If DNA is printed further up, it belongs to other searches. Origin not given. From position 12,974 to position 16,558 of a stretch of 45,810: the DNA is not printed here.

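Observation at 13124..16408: About 1,095 C-terminal residues of the giant protein with no recognisable domain and no internal repeat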

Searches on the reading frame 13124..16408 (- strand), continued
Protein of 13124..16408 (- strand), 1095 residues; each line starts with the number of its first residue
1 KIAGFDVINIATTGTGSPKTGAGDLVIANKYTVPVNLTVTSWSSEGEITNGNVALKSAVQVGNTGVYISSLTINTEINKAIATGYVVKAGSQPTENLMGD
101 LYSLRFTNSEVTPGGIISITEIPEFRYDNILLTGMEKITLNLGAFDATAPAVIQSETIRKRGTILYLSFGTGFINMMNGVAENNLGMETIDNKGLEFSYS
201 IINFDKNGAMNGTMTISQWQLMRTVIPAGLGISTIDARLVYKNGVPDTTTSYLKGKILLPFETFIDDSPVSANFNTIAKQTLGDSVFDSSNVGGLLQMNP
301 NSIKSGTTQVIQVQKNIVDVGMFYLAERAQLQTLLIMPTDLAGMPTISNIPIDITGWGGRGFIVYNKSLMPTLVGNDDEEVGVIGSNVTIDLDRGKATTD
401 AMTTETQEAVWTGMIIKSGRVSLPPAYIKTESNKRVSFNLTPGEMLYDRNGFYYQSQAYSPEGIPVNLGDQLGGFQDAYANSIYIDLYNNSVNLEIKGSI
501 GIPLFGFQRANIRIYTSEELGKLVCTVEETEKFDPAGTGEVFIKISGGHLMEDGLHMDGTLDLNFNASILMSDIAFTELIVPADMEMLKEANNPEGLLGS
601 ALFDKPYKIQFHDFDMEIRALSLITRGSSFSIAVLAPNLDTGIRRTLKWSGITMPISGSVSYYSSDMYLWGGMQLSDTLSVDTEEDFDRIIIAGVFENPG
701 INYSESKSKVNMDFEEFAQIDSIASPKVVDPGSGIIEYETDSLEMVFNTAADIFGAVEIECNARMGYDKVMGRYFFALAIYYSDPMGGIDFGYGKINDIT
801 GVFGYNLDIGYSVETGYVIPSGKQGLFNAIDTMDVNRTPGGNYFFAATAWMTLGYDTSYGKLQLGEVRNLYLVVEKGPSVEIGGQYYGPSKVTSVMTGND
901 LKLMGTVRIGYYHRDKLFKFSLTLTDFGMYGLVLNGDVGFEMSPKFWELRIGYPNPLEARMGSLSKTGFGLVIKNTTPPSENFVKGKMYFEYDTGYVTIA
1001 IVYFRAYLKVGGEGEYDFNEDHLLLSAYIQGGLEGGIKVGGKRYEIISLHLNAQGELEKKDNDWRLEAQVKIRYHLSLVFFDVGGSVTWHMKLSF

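Call 53: predict_structure(alignment_id=A3)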
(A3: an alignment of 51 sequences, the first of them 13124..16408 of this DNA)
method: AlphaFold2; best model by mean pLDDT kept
length: 1095 residues; sequences in the alignment: 51
mean_pLDDT: 85.8   pTM: 0.60
mean pLDDT of the five models: 85.8, 84.6, 84.5, 84.2, 84.1
residues with pLDDT >= 90: 468; 70-90: 538; 50-70: 84; < 50: 5
segments of 3 or more residues with pLDDT < 50: 267-270
pLDDT, mean of each block of 10 residues (from residue 1): 91 77 92 93 88 95 94 91 93 86 94 92 91 93 85 75 75 93 91 92 93 93 89 94 93 94 66 62 72 83 85 81 67 70 75 93 93 85 92 91 87 92 92 88 87 88 91 94 91 93 91 93 93 93 96 96 88 95 93 91 91 87 89 61 60 73 91 74 73 92 86 70 80 82 70 68 87 88 81 85 88 78 88 88 88 81 84 85 88 77 89 88 84 87 92 89 87 88 93 81 85 91 91 82 80 90 88 76 75 84
secondary structure, 60 per line:
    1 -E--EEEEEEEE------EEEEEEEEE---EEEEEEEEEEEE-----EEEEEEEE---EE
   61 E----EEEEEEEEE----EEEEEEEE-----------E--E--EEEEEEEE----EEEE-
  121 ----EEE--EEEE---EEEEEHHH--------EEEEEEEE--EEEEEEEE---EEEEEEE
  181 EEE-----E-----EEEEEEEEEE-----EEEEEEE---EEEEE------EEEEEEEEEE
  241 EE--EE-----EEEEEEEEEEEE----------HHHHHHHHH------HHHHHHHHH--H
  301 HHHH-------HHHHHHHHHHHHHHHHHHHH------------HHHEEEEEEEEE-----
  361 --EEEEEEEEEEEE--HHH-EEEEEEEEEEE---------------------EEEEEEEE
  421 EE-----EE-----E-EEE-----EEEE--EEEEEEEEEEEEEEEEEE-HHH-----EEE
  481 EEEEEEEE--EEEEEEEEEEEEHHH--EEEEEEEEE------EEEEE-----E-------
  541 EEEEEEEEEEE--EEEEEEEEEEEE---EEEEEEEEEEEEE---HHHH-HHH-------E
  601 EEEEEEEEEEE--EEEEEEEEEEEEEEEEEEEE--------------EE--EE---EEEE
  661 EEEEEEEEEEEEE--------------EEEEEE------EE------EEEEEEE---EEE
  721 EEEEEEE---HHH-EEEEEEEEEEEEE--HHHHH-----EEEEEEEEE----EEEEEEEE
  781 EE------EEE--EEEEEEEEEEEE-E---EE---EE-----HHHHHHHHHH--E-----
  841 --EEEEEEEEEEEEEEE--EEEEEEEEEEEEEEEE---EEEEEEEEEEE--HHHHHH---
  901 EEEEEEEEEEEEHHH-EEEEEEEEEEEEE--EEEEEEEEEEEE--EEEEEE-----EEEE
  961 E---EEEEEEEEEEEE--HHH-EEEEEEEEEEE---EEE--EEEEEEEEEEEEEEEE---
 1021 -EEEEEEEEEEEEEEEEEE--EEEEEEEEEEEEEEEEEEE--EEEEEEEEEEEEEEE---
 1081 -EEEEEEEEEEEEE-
elements in order (helices of 4 or more, strands of 3 or more residues): E5-12 E19-27 E31-42 E48-55 E59-61 E66-74 E79-86 E104-111 E116-119 E125-127 E130-133 E137-141 E153-160 E163-170 E174-183 E195-204 E210-216 E220-224 E231-242 E252-263 H274-282 H289-297 H300-304 H312-331 E347-355 E363-374 E381-391 E413-422 E437-439 E445-448 E451-468 E478-488 E491-502 E508-516 E523-527 E541-551 E554-565 E569-581 H585-588 E600-611 E614-633 E657-673 E688-693 E708-714 E718-727 E735-747 H750-754 E760-768 E773-782 E789-791 E794-805 H823-832 E843-857 E860-875 E879-889 H892-897 E901-912 E917-929 E932-943 E946-951 E957-961 E965-976 E983-993 E997-999 E1002-1017 E1022-1039 E1042-1060 E1063-1077 E1082-1094
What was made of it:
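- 15371..15619 (-): Head part B, a helical insert (four helices, head residues 274-331). It has lower confidence and lower conservation. DSSP and pLDDT of 62-85 (call 53).
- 13124..13882 (-): Head part F, the C-terminal amphipathic beta-meander (head residues 843-1095). It has about 15 hairpin-linked strands, the last five of 13-19 residues. The chain ends ............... DSSP (call 53).
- On Pectate-lyase-like right-handed beta-helix: Predicted strands are 8-20 residues long and joined by tight hairpins (call 53).
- Model: pLDDT 85.8, with the five models at 84-86 (call 53).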

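Call 55: fold_search(model_id=the predicted structure, library=pdb)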
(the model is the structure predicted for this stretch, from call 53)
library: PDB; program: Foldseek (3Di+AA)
matches with E <= 10: 515; with E <= 0.001: 10
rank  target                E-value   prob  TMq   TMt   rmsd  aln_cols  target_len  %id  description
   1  9bde_A                1.2e-07  0.98  0.11  0.11  34.2      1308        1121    9  Middle Region of Apolipoprotein B 100 bound to Low Density Lipoprotein Receptor (released 2024-12-25)
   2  9fz5_A                3.1e-06  0.87  0.10  0.12  38.9       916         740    6  Cryo-EM structure of LptDE-YedD complex from Escherichia Coli (released 2025-04-09)
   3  9kn3_A                4.7e-06  0.75  0.08  0.10  41.2      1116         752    7  Cryo-EM structure of LptDEM complex from Escherichia coli (released 2025-07-23)
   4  9a39_MODEL_1_A        2.8e-05  0.63  0.08  0.10  42.3      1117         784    8  Model of E. coli LptD by in-cell photo-crosslinking MS and deep learning (released 2023-02-24)
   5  9ea7                  7.3e-05  0.77  0.14  0.05  35.6      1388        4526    9  The Structure of ApoB100 from Human Low-Density Lipoprotein (released 2024-12-18)
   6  9e9r                  2.0e-04  0.66  0.14  0.06  35.5      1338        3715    9  The Structure of ApoB100 from Human Low-Density Lipoprotein (released 2024-12-18)
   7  8ae1_A                3.6e-04  0.35  0.10  0.11  53.7      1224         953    9  Structure of trimeric SlpA outer membrane protein (released 2022-11-30)
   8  5ixm_C                8.1e-04  0.23  0.07  0.11  36.8       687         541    7  The LPS Transporter LptDE from Yersinia pestis, core complex (released 2016-05-18)
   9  9lu1_S                8.5e-04  0.13  0.07  0.07  51.1      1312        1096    8  protein structure of DDB1-DDA1-DET1-Ube2e2 bound to COP1 dimer (released 2026-01-28)
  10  6e14_D                9.8e-04  0.38  0.09  0.11  37.4       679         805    9  Handover mechanism of the growing pilus by the bacterial outer membrane usher FimD (released 2018-10-17)
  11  9bdt_A                1.0e-03  0.38  0.13  0.07  38.6      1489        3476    9  Apolipoprotein B 100 bound to LDL receptor and legobody (released 2024-12-25)
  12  9ia2_A                1.1e-03  0.28  0.09  0.12  38.8       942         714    7  LpDEM from Escherichia coli (released 2025-12-10)
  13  2vqi_A                1.3e-03  0.92  0.14  0.25  33.8       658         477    8  Structure of the P pilus usher (PapC) translocation pore (released 2008-05-27)
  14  6cd2_C                1.6e-03  0.60  0.10  0.14  38.1       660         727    8  Crystal structure of the PapC usher bound to the chaperone-adhesin PapD-PapG (released 2018-10-03)
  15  9fx8_D                1.9e-03  0.91  0.14  0.20  35.0       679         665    9  Cryo-EM structure of the FimI-bound type 1 pilus assembly platform complex - Local refinement (released 2025-06-04)
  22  7zgx_A                7.1e-03  0.20  0.10  0.11  44.7      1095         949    8  S-layer Deinoxanthin Binding Complex, C1 symmetry (released 2022-07-13)
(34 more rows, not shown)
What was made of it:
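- On Outer-membrane beta-barrel proteins: TM-scores to barrels are <=0.25 (call 55).
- The best Foldseek hits are the ApoB100 beta-belt (E 1.2e-7), LptD, ushers, SlpA, MtrB and porins (call 55). Barrel proteins dominate the Foldseek list (call 55). TM-scores to real barrels are at random level (call 55).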

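Call 58: fold_search(model_id=the predicted structure, library=viral)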
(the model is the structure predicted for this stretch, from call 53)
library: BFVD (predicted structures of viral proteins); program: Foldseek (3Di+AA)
matches with E <= 10: 321; with E <= 0.001: 2
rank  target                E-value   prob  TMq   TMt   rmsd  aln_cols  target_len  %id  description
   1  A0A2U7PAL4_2          8.3e-07  1.00  0.12  0.13  26.6       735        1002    9  (no name in the UniProt tables at hand)
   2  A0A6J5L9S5            1.4e-04  0.51  0.09  0.11  33.0       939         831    8  Repeat domain in Vibrio, Colwellia, Bradyrhizobium and Shewanella [uncultured Caudovirales phage]
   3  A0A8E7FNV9            4.5e-03  0.06  0.06  0.05  53.5      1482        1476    7  (no name in the UniProt tables at hand)
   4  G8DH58                6.9e-03  0.33  0.11  0.10  52.2       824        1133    8  (no name in the UniProt tables at hand)
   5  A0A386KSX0            1.7e-02  0.72  0.12  0.13  27.4       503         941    9  Host specificity protein J [Caulobacter phage Kronos]
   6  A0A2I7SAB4            2.0e-02  0.28  0.08  0.18  28.7       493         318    9  (no name in the UniProt tables at hand)
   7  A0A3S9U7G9            3.9e-02  0.06  0.05  0.05  28.1       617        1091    8  (no name in the UniProt tables at hand)
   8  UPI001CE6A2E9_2       4.1e-02  0.04  0.06  0.06  53.4      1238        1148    7  (no name look-up for this kind of identifier)
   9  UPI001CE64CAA         5.2e-02  0.16  0.07  0.10  27.1       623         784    8  (no name look-up for this kind of identifier)
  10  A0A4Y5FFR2            8.4e-02  0.20  0.07  0.07  19.3       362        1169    8  Structural component of the tail fiber [Lactobacillus phage SAC12B]
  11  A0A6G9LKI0            9.6e-02  0.05  0.08  0.09  31.2       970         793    8  (no name in the UniProt tables at hand)
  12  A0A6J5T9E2            1.3e-01  0.08  0.04  0.12  29.3       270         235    8  Outer membrane protein beta-barrel [uncultured Caudovirales phage]
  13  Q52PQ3                1.5e-01  0.04  0.06  0.05  36.9       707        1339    8  Possible phage tail protein [Xanthomonas phage Xp15]
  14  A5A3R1                1.5e-01  0.18  0.10  0.09  39.4       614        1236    7  (no name in the UniProt tables at hand)
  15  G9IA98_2              1.7e-01  0.02  0.05  0.06  36.1      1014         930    8  (no name in the UniProt tables at hand)
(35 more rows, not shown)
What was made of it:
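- Closest known: Phage central tail fibre J / host-specificity proteins. Same: A BFVD J-protein model appears among the weak Foldseek hits (call 58).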

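Call 59: search_protein_families(library=pfam, proteins=[P0041, L001:8197-9900:+, P0048], max_evalue=10)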
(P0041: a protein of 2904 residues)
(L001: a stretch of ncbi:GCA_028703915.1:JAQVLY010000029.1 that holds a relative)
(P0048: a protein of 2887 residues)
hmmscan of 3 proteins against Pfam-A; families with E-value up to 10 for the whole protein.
P0041 (2904 aa): 7 families
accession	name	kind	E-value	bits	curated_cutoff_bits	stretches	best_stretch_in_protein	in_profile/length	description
PF00041.27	fn3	-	8.8e-34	116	25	3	1696-1783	3-83/84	Fibronectin type III domain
PF16656.11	Pur_ac_phosph_N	-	1.8e-12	48.1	30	3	1600-1673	5-82/93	Purple acid Phosphatase, N-terminal domain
PF25814.1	fn3_SORL1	-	4.5e-05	23.8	27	2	1489-1565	6-75/90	SORL1-like, fn3 domain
PF21910.2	GH85_C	-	4.6e-05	24.2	27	1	1499-1522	17-40/95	GH85 endohexosaminidases, C-terminal domain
PF25059.1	FN3_DSCAM-DSCAML_C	-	0.00015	22.4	39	2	1646-1688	39-81/89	DSCAM/DSCAML C-terminal Fn3-like domain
PF02562.22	PhoH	-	0.0035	17.3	27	1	2331-2396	108-172/205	PhoH-like protein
PF10179.15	NDNF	-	0.017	15.6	27.3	0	1648-1684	85-121/127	Neuron-derived neurotrophic factor, first Fn(III) domain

L001:8197-9900:+ (568 aa): 0 families

P0048 (2887 aa): 12 families
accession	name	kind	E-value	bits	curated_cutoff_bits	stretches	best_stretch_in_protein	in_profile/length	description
PF00041.27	fn3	-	1.7e-67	224.1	25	6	250-335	2-83/84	Fibronectin type III domain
PF16656.11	Pur_ac_phosph_N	-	1.8e-26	93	30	6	50-119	6-83/93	Purple acid Phosphatase, N-terminal domain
PF25059.1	FN3_DSCAM-DSCAML_C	-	1.1e-22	80.5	39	5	174-241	21-87/89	DSCAM/DSCAML C-terminal Fn3-like domain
PF10179.15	NDNF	-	2e-13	51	27.3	5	192-236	81-125/127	Neuron-derived neurotrophic factor, first Fn(III) domain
PF24489.1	Ig_J_second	-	2.8e-12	47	27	5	377-438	30-95/105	Tip attachment protein J second Ig-like domain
PF09294.16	Interfer-bind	-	3.3e-06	27.7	21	2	440-533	1-92/104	Interferon-alpha/beta receptor, fibronectin type III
PF16794.11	fn3_4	-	8.9e-06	26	27.1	1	450-533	10-95/103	Fibronectin-III type domain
PF16893.11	fn3_2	-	4.2e-05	24.1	27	1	44-131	3-88/89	Fibronectin type III domain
PF25300.1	Fn3_Dep-1_3rd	-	0.00044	20.5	26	2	49-116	2-71/85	Dep-1 third Fn3-like domain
PF01108.23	Tissue_fac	-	0.0098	16.2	27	4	149-225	24-104/107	Tissue factor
PF12147.14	Methyltransf_20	-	0.027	14.1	21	1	1365-1459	176-270/309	Putative methyltransferase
PF21910.2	GH85_C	-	0.053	14.4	27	1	1434-1499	20-86/95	GH85 endohexosaminidases, C-terminal domain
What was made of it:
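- Tried and rejected: My own Pfam scan of two of those relatives, P0041 and the L001 fragment, did not reproduce those faint hits (call 59).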

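Call 61: find_homologous_proteins(query=A4, max_evalue=0.001)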
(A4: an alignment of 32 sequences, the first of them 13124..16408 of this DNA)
Query A4 (32 sequences) (1095 aa, profile of the alignment): 1 proteins with E <= 0.001 among 8000 candidates.
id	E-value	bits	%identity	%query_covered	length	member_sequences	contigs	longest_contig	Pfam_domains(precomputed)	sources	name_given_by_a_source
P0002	2.1e-193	663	74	61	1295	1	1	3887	-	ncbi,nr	ncbi:MAG: hypothetical protein R3232_06235, partial [Clostridia bacterium]|nr:hypothetical protein [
